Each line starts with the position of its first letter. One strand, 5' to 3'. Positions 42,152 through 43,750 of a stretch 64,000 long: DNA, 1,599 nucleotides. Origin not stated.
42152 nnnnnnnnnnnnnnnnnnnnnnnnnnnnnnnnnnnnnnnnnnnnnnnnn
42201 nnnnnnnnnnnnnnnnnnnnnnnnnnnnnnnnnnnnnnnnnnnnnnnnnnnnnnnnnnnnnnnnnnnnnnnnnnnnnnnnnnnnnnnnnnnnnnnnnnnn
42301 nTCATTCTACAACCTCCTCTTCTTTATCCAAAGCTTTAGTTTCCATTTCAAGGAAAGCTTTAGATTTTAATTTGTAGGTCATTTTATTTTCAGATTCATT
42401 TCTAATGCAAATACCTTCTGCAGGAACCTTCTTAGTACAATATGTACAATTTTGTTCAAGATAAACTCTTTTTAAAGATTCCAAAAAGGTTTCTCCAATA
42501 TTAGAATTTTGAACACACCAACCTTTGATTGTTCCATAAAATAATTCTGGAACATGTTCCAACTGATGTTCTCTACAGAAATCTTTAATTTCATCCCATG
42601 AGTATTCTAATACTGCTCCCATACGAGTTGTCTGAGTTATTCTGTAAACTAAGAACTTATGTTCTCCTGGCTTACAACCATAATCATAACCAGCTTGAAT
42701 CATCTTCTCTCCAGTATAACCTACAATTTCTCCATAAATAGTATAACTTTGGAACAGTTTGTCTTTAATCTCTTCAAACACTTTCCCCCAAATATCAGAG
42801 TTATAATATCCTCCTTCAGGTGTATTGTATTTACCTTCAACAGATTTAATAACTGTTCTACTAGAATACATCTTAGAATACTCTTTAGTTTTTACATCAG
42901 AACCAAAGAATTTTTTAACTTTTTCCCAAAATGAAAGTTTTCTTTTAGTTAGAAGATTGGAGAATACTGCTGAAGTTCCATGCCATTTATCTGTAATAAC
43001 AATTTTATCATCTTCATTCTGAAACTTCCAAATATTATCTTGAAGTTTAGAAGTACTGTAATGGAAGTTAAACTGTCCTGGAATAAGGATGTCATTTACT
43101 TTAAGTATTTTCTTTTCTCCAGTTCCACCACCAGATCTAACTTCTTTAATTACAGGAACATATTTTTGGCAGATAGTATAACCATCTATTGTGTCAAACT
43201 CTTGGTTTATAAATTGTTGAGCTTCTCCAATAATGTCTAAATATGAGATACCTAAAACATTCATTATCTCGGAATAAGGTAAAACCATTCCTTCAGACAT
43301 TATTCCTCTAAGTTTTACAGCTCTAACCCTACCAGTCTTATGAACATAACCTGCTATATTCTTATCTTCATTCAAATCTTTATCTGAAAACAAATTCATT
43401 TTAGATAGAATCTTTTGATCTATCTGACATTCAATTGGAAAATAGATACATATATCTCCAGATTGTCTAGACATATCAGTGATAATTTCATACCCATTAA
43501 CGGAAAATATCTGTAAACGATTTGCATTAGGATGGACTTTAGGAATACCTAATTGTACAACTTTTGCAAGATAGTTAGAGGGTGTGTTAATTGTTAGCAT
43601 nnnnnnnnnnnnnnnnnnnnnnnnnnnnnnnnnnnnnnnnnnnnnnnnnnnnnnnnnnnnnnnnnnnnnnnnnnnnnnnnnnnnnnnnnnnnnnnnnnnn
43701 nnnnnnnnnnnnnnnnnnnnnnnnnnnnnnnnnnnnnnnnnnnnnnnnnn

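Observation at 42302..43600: Rnl2-type RNA ligase with a long N-terminal extension, near a tRNA cluster and a stand-alone HAD 3'-phosphatase-like gene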

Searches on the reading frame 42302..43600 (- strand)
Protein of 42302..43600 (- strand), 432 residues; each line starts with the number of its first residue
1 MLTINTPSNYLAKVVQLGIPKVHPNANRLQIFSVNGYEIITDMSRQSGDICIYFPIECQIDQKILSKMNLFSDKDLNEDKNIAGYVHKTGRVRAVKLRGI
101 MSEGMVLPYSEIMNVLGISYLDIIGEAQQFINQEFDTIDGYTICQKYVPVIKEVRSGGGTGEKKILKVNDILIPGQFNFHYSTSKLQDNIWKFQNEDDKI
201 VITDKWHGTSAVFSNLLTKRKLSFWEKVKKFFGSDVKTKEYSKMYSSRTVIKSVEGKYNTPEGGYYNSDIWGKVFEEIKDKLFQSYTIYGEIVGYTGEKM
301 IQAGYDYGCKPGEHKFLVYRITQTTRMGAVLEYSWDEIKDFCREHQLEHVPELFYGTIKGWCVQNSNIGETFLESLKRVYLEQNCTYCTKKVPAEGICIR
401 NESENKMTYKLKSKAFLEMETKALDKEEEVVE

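Call 4: search_protein_families(library=pfam, proteins=[window:42302-43600:-], max_evalue=1)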
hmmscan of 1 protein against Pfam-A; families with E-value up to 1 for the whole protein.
window:42302-43600:- (432 aa): 3 families
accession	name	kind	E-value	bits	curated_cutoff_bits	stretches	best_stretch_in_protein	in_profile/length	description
PF09414.15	RNA_ligase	-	7.8e-11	42.9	27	1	199-410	2-169/171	RNA ligase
PF21189.3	PHA02142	-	4.3e-07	30.7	27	1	16-108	6-91/92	PHA02142 OB-fold domain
PF01588.26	tRNA_bind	-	0.14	12.7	27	1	93-111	58-76/96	Putative tRNA binding domain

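Call 5: search_protein_families(library=phrogs, proteins=[window:42302-43600:-], max_evalue=0.01)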
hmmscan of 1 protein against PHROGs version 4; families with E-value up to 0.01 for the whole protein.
window:42302-43600:- (432 aa): 1 family
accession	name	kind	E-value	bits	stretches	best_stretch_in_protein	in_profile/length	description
phrog_968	-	DNA, RNA and nucleotide metabolism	2.2e-57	195.8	1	5-426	4-398/398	RNA ligase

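Call 6: search_solved_structures(query=window:42302-43600:-, max_evalue=1, show_alignments=3)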
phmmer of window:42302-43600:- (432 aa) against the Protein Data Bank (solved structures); distinct sequences matched with E-value up to 1: 1.
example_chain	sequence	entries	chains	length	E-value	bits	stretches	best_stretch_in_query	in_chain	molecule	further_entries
7amn_B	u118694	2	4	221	0.33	12.9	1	339-388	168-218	HTH-type transcriptional regulator LuxR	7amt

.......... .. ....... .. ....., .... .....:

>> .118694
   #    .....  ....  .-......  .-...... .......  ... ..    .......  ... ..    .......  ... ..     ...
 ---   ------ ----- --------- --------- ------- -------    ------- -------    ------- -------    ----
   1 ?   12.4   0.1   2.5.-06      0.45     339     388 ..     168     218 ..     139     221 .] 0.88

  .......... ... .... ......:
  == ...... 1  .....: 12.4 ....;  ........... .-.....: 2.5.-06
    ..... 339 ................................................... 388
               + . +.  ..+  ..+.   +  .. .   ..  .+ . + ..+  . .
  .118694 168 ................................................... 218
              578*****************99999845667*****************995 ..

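Call 7: find_homologous_proteins(query=window:42302-43600:-)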
Query window:42302-43600:- (432 aa): 1036 proteins with E <= 0.001 among 3670 candidates; the best 120 are listed.
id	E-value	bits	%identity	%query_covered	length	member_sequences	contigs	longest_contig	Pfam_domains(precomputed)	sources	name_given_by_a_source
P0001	5.6e-294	992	100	100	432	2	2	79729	PF09414.16,PF21189.4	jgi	-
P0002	1.2e-259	879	89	100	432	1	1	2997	PF09414.16,PF21189.4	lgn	-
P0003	6.2e-226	768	77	100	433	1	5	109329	PF09414.16,PF21189.4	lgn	-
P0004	1.5e-212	724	73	100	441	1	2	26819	PF09414.16,PF21189.4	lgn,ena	-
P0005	9.0e-212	722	73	100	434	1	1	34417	PF09414.16,PF21189.4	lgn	-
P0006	2.7e-211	720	73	100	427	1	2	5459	PF09414.16,PF21189.4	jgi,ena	jgi:tRNA-binding EMAP/Myf-like protein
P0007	1.4e-205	701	73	100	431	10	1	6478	PF09414.16,PF21189.4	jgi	-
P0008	2.5e-205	700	70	100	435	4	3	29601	PF09414.16,PF21189.4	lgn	-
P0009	4.5e-194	663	69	100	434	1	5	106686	PF09414.16,PF21189.4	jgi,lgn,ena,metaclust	metaclust:\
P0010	8.7e-193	659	68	100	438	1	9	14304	PF09414.16,PF21189.4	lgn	-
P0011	4.0e-191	654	66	100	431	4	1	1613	PF09414.16,PF21189.4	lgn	-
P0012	5.8e-190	650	65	100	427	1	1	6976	PF09414.16,PF21189.4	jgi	jgi:tRNA-binding EMAP/Myf-like protein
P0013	7.0e-183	626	63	100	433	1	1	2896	PF09414.16,PF21189.4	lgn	-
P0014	1.1e-180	619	64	100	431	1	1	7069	PF09414.16,PF21189.4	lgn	-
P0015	3.3e-178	611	62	100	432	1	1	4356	PF09414.16,PF21189.4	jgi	-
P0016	8.3e-177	606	62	100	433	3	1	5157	PF09414.16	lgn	-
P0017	3.9e-175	601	62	100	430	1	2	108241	PF09414.16,PF21189.4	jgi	-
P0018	3.9e-174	598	60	100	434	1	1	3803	PF09414.16,PF21189.4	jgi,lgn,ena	-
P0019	5.1e-171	587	60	100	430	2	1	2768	PF09414.16,PF21189.4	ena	-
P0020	4.6e-170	584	60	100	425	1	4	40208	PF09414.16,PF21189.4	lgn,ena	-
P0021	7.4e-170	583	61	100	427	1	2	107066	PF09414.16,PF21189.4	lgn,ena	-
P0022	7.1e-168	577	61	100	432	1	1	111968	PF09414.16,PF21189.4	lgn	-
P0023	4.8e-167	574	62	99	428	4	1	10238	PF09414.16,PF21189.4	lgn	-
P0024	6.2e-166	571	72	83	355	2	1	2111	PF09414.16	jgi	jgi:hypothetical protein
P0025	1.4e-165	569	60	100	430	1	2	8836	PF09414.16,PF21189.4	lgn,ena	-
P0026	2.0e-160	552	58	100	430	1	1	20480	PF09414.16,PF21189.4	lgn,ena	-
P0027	9.4e-154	530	59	91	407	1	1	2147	PF09414.16,PF21189.4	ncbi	-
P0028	9.6e-154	530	57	100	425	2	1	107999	PF09414.16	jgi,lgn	-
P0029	3.6e-153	528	58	100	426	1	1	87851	PF09414.16,PF21189.4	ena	-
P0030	5.3e-151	521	54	99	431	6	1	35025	PF09414.16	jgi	-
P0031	2.4e-134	466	53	100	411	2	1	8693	PF09414.16,PF21189.4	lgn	-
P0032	4.0e-128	446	51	100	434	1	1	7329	PF09414.16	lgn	-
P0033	4.0e-127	443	50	98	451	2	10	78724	PF09414.16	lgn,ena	-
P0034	7.1e-124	432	50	100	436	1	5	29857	PF09414.16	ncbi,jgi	-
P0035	7.8e-123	428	46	100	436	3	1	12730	PF09414.16,PF21189.4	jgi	-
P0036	1.5e-119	418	50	99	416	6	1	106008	PF09414.16,PF21189.4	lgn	-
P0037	1.9e-119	417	46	99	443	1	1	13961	PF09414.16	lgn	-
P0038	3.2e-119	417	47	100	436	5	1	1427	PF09414.16,PF21189.4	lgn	-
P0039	1.5e-118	414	47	98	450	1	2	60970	PF09414.16,PF21189.4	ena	-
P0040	7.1e-113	396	48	97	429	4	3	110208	PF09414.16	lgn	-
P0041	5.6e-111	389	46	99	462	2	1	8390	PF09414.16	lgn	-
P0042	5.4e-110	386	47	99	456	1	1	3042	PF09414.16,PF21189.4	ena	-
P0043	2.5e-109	384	48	96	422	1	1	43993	PF09414.16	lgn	-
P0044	1.2e-108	382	46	99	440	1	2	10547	PF09414.16,PF21189.4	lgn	-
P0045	7.2e-108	379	47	98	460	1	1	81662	PF09414.16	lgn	-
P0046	7.5e-108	379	48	99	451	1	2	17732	PF09414.16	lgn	-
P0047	1.2e-107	378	46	100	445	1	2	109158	PF09414.16,PF21189.4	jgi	-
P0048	1.3e-107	378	46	100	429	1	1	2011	PF09414.16,PF21189.4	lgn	-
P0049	9.5e-107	376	45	99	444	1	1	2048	PF09414.16,PF21189.4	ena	-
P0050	4.9e-106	373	45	99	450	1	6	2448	PF09414.16,PF21189.4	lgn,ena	-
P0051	9.0e-105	369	46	95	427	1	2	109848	PF09414.16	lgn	-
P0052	1.7e-104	368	44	100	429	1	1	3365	PF09414.16,PF21189.4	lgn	-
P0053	5.0e-104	367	46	97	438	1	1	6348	PF09414.16,PF21189.4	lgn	-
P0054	6.8e-103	363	44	100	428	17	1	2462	PF09414.16,PF21189.4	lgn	-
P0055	1.3e-102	362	45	98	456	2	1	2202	PF09414.16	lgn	-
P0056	5.3e-102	360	42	97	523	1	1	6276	PF09414.16,PF21189.4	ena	-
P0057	1.9e-100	355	43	100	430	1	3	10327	PF09414.16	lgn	-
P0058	3.5e-100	354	44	97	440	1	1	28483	PF09414.16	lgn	-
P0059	7.3e-100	353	42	99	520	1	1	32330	PF09414.16,PF21189.4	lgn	-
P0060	1.1e-99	352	44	97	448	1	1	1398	PF09414.16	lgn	-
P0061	1.1e-97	346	44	99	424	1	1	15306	PF09414.16,PF21189.4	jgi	jgi:hypothetical protein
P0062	1.1e-97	346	43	100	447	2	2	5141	PF09414.16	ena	-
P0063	1.7e-97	345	44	100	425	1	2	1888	PF09414.16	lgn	-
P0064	2.1e-97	345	42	100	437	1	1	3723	PF09414.16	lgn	-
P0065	2.8e-97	344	65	54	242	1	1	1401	PF21189.4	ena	-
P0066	5.0e-97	343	42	100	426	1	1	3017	PF09414.16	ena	-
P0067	6.9e-97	343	49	84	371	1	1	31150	PF09414.16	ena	-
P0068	7.4e-97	343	43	100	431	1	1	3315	PF09414.16,PF21189.4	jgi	-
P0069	3.1e-96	341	44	97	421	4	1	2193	PF09414.16,PF21189.4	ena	-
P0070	7.8e-96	340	42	100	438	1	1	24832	PF09414.16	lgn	-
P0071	9.0e-96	339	42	98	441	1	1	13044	PF09414.16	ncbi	-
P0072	1.1e-95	339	43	100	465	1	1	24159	PF09414.16,PF21189.4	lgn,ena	-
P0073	1.6e-95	339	44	98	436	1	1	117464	PF09414.16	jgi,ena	-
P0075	9.6e-95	336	42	100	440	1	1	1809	PF09414.16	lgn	-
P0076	1.2e-94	336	42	99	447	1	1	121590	PF09414.16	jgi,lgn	jgi:hypothetical protein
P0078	5.1e-94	334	42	100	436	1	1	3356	PF09414.16,PF21189.4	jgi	jgi:tRNA-binding EMAP/Myf-like protein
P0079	8.7e-94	333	43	97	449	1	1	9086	PF09414.16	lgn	-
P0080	1.3e-93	332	43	98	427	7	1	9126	PF09414.16,PF21189.4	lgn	-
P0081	1.7e-93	332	42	98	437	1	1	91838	PF09414.16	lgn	-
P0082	2.1e-93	332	42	98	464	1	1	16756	PF09414.16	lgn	-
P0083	2.1e-93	332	44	98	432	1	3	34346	PF09414.16,PF21189.4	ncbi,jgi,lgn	jgi:hypothetical protein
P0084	2.2e-93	331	43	98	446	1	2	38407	PF09414.16,PF21189.4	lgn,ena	-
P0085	3.6e-93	331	42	97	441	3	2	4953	PF09414.16,PF21189.4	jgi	jgi:hypothetical protein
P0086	6.5e-93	330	41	99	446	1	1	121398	PF09414.16,PF21189.4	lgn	-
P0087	6.8e-93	330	42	97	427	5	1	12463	PF09414.16,PF21189.4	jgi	jgi:hypothetical protein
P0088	9.2e-93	329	43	99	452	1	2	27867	PF09414.16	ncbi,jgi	jgi:hypothetical protein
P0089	9.3e-93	329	41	99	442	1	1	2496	PF09414.16,PF21189.4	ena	-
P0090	1.4e-92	329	41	100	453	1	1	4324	PF09414.16,PF21189.4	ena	-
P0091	1.5e-92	329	43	99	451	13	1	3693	PF09414.16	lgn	-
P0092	1.9e-92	328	43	98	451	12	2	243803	PF09414.16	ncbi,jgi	-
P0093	2.0e-92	328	41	99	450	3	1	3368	PF09414.16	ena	-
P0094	2.3e-92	328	44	100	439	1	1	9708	PF09414.16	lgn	-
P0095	2.4e-92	328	43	98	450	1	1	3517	PF09414.16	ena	-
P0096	6.6e-92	327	43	99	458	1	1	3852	PF09414.16,PF21189.4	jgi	jgi:tRNA-binding EMAP/Myf-like protein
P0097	7.3e-92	326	42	100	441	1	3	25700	PF09414.16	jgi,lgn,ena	-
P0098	9.8e-92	326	42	97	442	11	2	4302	PF09414.16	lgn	-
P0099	1.3e-91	326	43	99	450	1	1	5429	PF09414.16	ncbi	-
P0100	1.8e-91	325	42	99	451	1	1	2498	PF09414.16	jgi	jgi:hypothetical protein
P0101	2.3e-91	325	41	100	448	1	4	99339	PF09414.16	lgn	-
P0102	2.8e-91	325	42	99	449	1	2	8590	PF09414.16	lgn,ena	-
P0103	4.4e-91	324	41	98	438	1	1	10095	PF09414.16,PF21189.4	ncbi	-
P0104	4.5e-91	324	43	98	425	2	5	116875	PF09414.16,PF21189.4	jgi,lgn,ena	-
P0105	4.5e-91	324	43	100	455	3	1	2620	PF09414.16,PF21189.4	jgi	-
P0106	5.4e-91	324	42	98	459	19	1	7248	PF09414.16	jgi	jgi:hypothetical protein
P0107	5.7e-91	324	43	99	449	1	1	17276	PF09414.16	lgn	-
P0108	8.7e-91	323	42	100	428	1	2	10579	PF09414.16,PF21189.4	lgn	-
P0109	9.6e-91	323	44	98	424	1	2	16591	PF09414.16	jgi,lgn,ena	jgi:hypothetical protein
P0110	1.1e-90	323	42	97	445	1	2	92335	PF09414.16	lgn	-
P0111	1.1e-90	323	41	98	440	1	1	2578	PF09414.16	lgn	-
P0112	1.2e-90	322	43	97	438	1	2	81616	PF09414.16,PF21189.4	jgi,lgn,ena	jgi:hypothetical protein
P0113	1.4e-90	322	42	98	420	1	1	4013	PF09414.16,PF21189.4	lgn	-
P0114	1.5e-90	322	42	94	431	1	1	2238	PF09414.16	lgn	-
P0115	1.5e-90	322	43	98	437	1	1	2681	PF09414.16,PF21189.4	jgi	jgi:hypothetical protein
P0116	1.6e-90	322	43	98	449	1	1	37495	PF09414.16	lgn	-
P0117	1.8e-90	322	42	98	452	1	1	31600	PF09414.16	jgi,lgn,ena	jgi:hypothetical protein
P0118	3.2e-90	321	41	98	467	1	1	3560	PF09414.16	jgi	jgi:hypothetical protein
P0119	3.3e-90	321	42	98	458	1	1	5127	PF09414.16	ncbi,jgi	jgi:hypothetical protein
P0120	4.1e-90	321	41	99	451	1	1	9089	PF09414.16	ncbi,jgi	jgi:hypothetical protein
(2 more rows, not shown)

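Call 9: search_protein_families(library=ncbifam, proteins=[window:42302-43600:-], max_evalue=0.1)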
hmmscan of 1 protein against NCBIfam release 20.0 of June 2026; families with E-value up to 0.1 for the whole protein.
window:42302-43600:- (432 aa): 2 families
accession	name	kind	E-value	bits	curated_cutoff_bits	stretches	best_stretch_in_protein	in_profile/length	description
TIGR02306.1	RNA_lig_DRB0094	equivalog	5.3e-11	42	151.15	1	22-306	13-246/341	RNA ligase (ATP)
NF040929.1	quorum_TF_HapR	equivalog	0.048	13.4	350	0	339-387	150-199/200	LuxR/HapR/OpaR family quorum-sensing transcriptional regulator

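Call 11: search_solved_structures(query=A1, max_evalue=1, show_alignments=2)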
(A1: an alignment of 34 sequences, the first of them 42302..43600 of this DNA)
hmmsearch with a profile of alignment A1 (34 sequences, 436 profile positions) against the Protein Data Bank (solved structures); distinct sequences matched with E-value up to 1: 29.
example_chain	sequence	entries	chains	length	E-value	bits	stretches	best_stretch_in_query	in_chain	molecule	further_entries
2hvq_A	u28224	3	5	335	4e-05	25.7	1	268-367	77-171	Hypothetical 37.6 kDa protein in Gp24-hoc intergenic region | T4 RNA ligase 2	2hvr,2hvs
6vt5_A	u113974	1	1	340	0.0001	24.3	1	12-121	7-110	RNA Ligase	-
5cot_A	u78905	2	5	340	0.0001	24.3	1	12-121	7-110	Naegleria gruberi RNA ligase | RNA ligase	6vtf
6vt1_A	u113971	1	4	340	0.00011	24.2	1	12-121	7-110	RNA Ligase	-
6vt4_A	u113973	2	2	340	0.00011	24.2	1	13-121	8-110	RNA Ligase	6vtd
6vt9_A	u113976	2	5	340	0.00012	24.1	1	12-121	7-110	RNA ligase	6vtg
6vt0_A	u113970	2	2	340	0.00012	24.1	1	13-121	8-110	RNA Ligase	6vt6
5cou_A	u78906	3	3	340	0.00012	24.1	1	13-121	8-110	Naegleria gruberi RNA ligase | RNA ligase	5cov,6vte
1s68_A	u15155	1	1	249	0.00013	23.9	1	268-367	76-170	RNA Ligase 2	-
6vt3_A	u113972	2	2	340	0.00015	23.7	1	12-121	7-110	RNA Ligase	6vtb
6vt8_A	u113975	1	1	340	0.00016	23.7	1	12-121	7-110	RNA Ligase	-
4xox_A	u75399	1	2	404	0.092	14.6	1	270-316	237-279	3-oxoacyl-ACP synthase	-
3pco_B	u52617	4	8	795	0.12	14.2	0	92-113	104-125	Phenylalanyl-tRNA synthetase, beta chain | Phenylalanine--tRNA ligase beta subunit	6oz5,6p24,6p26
7n8y_B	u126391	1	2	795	0.12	14.2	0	92-113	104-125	Phenylalanine--tRNA ligase beta subunit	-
6fdm_A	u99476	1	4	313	0.13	14.1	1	188-270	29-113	Serine/threonine-protein kinase RIO2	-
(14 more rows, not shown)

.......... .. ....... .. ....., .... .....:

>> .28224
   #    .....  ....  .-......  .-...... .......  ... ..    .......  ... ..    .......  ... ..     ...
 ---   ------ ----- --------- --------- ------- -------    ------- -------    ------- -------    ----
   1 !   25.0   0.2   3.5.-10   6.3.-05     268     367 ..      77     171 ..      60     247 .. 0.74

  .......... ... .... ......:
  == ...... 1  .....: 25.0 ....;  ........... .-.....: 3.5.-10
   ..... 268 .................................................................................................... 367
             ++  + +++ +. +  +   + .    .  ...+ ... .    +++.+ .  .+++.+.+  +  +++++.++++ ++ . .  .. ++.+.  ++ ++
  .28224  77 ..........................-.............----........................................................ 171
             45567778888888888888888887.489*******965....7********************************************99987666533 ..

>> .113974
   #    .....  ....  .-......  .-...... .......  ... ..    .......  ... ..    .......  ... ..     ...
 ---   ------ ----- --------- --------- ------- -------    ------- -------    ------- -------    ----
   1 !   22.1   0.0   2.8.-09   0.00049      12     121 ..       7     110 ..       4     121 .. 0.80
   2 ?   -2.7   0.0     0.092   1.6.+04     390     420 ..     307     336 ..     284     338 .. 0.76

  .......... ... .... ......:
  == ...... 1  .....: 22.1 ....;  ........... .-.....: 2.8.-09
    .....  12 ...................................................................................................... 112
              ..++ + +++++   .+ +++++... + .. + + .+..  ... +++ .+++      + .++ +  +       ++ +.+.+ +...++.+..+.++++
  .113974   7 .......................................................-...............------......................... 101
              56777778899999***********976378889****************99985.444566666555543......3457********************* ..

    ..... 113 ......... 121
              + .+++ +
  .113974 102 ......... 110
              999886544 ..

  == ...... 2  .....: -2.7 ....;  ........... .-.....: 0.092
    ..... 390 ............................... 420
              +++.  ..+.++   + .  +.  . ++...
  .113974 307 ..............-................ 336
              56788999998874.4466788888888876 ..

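Call 21: predict_structure(alignment_id=A1)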
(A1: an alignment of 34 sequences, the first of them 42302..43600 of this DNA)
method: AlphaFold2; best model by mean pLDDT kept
length: 432 residues; sequences in the alignment: 34
mean_pLDDT: 89.6   pTM: 0.86
mean pLDDT of the five models: 89.6, 88.8, 88.3, 87.7, 87.6
residues with pLDDT >= 90: 314; 70-90: 89; 50-70: 15; < 50: 14
segments of 3 or more residues with pLDDT < 50: 154-162, 429-432
pLDDT, mean of each block of 10 residues (from residue 1): 88 96 92 94 94 95 96 96 91 88 95 91 88 94 87 45 61 85 92 95 95 94 90 90 89 86 64 94 96 91 92 96 91 97 98 97 93 95 94 96 94 93 70 40
secondary structure, 60 per line:
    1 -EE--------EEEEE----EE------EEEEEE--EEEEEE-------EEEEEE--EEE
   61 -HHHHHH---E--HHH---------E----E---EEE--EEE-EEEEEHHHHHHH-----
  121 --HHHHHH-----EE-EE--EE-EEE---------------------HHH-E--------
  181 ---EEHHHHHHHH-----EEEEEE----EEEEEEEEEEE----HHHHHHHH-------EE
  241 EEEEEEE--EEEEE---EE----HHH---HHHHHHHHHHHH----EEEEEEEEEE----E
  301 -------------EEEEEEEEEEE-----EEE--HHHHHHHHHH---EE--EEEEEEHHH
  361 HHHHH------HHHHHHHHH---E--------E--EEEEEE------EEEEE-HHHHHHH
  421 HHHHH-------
elements in order: E12-16 E29-34 E37-42 E50-55 E58-60 H62-67 E95-97 E100-102 E104-108 H109-115 H123-128 E144-146 H186-193 E199-204 E209-219 H224-231 E239-247 E250-254 H270-281 E286-295 E314-324 E330-332 H335-344 E352-357 H358-365 H372-380 E396-401 E408-412 H414-425
